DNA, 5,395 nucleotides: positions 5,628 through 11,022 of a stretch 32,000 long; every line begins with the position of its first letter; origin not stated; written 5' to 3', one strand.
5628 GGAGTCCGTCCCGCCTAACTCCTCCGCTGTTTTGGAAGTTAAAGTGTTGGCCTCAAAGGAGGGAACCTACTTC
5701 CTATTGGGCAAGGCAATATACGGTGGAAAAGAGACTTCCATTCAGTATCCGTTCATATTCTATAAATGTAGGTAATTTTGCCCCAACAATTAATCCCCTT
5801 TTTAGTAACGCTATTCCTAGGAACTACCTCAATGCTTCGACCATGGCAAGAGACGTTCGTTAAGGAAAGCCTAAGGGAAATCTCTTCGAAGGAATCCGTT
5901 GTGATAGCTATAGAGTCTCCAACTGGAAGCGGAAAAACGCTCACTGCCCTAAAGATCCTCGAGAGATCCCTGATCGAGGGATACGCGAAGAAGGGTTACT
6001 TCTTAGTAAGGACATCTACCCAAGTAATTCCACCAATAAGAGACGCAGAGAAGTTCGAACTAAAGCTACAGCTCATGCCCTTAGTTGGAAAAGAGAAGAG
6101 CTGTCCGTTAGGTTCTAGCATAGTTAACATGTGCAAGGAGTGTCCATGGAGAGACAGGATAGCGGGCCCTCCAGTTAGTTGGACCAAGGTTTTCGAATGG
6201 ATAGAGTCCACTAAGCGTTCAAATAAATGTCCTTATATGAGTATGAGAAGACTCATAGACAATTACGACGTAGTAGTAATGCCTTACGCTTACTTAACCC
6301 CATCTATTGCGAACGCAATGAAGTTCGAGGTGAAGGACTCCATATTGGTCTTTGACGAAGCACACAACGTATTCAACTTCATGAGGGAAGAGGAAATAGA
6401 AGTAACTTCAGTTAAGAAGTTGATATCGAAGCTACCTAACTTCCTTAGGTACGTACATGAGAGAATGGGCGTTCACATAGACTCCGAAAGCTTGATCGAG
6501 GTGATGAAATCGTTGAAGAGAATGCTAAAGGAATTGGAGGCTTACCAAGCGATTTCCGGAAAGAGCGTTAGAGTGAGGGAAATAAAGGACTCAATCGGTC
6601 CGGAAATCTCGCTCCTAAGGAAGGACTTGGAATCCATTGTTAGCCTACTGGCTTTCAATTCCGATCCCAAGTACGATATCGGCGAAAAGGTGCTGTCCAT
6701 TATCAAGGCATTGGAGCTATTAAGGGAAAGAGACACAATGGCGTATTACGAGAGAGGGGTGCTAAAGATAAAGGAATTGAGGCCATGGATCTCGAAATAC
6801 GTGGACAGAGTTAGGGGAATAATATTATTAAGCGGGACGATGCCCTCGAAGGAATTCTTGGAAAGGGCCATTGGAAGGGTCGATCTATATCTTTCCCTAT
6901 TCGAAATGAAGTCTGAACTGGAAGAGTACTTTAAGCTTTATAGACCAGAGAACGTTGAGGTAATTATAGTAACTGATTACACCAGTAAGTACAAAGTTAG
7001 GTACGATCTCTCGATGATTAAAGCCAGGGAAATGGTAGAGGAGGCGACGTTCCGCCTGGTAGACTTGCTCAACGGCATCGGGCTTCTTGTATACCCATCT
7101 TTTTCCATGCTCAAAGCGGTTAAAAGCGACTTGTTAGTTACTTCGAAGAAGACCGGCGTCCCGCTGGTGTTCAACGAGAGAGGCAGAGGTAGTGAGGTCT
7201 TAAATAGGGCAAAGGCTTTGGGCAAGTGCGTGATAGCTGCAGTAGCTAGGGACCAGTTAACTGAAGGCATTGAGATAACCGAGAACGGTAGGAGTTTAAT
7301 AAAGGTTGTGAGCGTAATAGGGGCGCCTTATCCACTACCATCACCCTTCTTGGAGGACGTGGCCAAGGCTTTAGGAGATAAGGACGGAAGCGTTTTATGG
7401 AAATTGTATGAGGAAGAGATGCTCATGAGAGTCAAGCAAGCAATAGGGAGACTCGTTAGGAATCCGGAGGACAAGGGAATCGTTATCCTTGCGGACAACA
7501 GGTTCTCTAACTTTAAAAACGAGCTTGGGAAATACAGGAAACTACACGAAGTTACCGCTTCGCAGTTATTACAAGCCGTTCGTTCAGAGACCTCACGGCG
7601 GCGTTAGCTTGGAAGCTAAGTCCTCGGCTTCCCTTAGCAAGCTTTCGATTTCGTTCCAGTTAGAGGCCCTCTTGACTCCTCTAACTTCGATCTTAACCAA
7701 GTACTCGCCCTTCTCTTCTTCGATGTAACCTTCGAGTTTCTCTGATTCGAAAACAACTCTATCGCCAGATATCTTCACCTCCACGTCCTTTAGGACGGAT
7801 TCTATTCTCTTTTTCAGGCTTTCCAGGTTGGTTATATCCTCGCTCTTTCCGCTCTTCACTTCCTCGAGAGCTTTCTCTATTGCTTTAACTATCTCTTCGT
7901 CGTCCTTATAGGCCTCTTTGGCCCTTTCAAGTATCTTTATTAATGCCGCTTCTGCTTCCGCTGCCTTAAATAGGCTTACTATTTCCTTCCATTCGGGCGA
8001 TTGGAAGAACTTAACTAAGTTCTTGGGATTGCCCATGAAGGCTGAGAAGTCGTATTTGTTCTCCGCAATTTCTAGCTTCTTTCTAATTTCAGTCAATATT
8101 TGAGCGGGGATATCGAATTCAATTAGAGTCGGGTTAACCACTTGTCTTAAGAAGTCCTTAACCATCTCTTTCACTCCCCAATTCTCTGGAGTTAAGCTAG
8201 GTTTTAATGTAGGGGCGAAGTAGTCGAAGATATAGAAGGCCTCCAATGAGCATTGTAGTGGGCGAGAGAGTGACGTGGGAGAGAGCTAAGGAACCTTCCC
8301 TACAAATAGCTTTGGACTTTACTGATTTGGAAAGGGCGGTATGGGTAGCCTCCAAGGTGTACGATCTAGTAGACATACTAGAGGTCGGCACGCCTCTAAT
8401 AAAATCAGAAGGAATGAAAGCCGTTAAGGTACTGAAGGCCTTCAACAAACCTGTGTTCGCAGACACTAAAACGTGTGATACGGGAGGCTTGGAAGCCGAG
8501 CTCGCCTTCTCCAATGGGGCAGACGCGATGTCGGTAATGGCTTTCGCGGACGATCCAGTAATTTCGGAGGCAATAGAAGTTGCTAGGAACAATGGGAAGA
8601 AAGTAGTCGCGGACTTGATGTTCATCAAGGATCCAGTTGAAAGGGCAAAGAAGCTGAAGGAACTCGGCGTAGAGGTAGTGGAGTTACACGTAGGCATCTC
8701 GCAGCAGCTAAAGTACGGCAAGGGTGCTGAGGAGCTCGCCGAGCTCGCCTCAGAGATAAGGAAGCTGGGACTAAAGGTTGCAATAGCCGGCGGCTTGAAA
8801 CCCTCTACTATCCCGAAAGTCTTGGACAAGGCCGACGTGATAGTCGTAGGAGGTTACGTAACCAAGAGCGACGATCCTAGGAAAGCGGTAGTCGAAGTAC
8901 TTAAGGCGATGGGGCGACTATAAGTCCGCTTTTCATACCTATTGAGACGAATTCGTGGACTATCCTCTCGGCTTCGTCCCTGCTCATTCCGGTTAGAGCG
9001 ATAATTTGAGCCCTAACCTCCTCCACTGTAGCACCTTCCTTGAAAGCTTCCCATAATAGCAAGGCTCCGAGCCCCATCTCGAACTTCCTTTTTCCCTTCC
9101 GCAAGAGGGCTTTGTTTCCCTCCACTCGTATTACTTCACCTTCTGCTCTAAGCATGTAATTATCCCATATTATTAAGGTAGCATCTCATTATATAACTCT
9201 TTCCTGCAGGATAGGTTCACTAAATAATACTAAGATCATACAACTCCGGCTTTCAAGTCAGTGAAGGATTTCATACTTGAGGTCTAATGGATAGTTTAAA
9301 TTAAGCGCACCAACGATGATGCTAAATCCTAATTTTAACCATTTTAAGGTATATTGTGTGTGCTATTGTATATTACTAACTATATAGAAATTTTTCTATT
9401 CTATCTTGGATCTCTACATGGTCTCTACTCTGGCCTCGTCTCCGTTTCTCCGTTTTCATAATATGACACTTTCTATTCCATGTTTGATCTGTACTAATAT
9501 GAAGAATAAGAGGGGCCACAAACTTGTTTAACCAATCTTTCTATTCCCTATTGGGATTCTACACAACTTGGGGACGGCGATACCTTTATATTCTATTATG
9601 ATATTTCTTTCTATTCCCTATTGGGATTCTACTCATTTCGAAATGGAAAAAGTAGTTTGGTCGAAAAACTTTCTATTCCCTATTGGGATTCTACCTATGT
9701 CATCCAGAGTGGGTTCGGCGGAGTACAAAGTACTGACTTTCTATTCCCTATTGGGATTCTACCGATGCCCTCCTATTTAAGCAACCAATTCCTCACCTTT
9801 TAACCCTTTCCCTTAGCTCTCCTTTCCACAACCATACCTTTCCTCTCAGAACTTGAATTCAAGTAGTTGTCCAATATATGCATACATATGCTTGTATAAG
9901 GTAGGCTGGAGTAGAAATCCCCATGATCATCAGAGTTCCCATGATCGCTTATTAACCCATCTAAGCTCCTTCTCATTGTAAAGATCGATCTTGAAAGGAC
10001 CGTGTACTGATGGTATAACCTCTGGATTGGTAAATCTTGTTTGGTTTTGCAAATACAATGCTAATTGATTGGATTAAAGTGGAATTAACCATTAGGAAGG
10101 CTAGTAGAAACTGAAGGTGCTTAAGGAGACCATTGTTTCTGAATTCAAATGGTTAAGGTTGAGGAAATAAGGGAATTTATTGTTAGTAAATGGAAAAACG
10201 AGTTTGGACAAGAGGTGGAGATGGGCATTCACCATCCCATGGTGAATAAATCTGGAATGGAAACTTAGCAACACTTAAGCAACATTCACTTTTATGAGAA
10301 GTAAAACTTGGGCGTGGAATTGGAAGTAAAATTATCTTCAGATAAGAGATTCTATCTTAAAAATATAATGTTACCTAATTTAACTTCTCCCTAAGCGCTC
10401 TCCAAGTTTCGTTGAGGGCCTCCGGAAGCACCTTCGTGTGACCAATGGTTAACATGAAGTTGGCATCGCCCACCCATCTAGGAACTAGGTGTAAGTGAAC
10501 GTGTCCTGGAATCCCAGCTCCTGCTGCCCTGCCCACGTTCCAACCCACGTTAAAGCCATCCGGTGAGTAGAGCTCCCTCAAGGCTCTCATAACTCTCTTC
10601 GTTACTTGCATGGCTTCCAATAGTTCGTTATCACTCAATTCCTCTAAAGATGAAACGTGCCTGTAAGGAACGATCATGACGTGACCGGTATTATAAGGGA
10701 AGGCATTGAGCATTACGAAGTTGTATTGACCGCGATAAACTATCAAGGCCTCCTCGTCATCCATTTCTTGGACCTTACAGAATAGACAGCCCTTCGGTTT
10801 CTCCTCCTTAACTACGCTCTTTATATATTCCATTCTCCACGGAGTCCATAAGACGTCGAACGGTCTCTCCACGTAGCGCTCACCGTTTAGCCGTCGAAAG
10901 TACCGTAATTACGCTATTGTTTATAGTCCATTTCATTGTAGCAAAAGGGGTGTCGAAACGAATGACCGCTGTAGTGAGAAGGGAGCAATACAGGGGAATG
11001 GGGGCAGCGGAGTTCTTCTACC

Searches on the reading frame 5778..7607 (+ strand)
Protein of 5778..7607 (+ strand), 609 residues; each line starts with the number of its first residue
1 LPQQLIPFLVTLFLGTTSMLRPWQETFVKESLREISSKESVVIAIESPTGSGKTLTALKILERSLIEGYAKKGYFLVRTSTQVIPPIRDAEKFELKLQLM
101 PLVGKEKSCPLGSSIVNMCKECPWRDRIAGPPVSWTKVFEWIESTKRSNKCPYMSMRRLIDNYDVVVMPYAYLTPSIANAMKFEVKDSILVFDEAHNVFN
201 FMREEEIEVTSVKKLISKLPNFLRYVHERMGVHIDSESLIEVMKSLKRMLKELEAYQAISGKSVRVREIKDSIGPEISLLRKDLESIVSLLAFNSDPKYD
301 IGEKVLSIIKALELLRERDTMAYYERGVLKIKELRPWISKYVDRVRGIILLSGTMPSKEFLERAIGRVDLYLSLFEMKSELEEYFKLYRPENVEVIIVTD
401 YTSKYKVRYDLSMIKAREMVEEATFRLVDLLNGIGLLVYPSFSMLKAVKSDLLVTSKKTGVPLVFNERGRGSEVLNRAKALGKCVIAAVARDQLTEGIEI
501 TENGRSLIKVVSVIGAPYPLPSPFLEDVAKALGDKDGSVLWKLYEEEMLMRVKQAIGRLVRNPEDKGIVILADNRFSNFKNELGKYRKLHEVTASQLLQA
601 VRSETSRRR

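Call 6: search_protein_families(library=pfam, proteins=[window:5778-7607:+], max_evalue=0.001)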
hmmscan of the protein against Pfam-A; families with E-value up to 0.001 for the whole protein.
window:5778-7607:+ (609 aa): 4 families
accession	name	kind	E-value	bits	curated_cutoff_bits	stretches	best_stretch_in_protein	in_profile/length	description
PF13307.12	Helicase_C_2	-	3.4e-22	79.7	25.3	1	428-578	5-156/170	Helicase C-terminal domain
PF06733.21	DEAD_2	-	6.5e-16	58.9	21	1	141-204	96-161/172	DEAD_2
PF04851.21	ResIII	-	2e-10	41.3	22.5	1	19-81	3-64/164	Type III restriction enzyme, res subunit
PF00270.35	DEAD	-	4.2e-06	27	26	0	30-67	6-40/167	DEAD/DEAH box helicase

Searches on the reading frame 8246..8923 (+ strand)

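Call 6: search_protein_families(library=pfam, proteins=[window:8246-8923:+], max_evalue=0.001)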
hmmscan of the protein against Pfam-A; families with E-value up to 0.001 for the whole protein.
window:8246-8923:+ (225 aa): 3 families
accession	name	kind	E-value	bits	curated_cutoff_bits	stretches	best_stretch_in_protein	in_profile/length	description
PF00215.30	OMPdecase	-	1.5e-38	133.4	27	1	18-215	2-218/221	Orotidine 5'-phosphate decarboxylase / HUMPS family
PF04476.19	4HFCP_synth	-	0.00019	21.7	22.4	1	161-213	164-217/228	4-HFC-P synthase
PF03740.19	PdxJ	-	0.00025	20.7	24.5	1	106-192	112-199/234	Pyridoxal phosphate biosynthesis protein PdxJ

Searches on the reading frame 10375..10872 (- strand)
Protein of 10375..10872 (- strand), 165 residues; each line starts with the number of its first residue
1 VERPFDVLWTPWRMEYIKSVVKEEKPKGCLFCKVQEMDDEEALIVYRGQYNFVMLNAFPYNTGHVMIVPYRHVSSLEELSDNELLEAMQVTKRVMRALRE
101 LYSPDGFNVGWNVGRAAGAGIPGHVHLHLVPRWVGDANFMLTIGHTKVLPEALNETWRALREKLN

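Call 6: search_protein_families(library=pfam, proteins=[window:10375-10872:-], max_evalue=0.001)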
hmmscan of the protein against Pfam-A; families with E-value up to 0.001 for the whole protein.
window:10375-10872:- (165 aa): 3 families
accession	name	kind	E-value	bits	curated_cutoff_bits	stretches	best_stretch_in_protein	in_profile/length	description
PF01230.28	HIT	-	6.3e-17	62.5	21.5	1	41-132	5-95/98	HIT domain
PF04677.20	CwfJ_C_1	-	1.4e-07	31.9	21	1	23-100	8-80/122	Protein similar to CwfJ C-terminus 1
PF11969.13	DcpS_C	-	2e-06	28.7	24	1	29-130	2-100/114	Scavenger mRNA decapping enzyme C-term binding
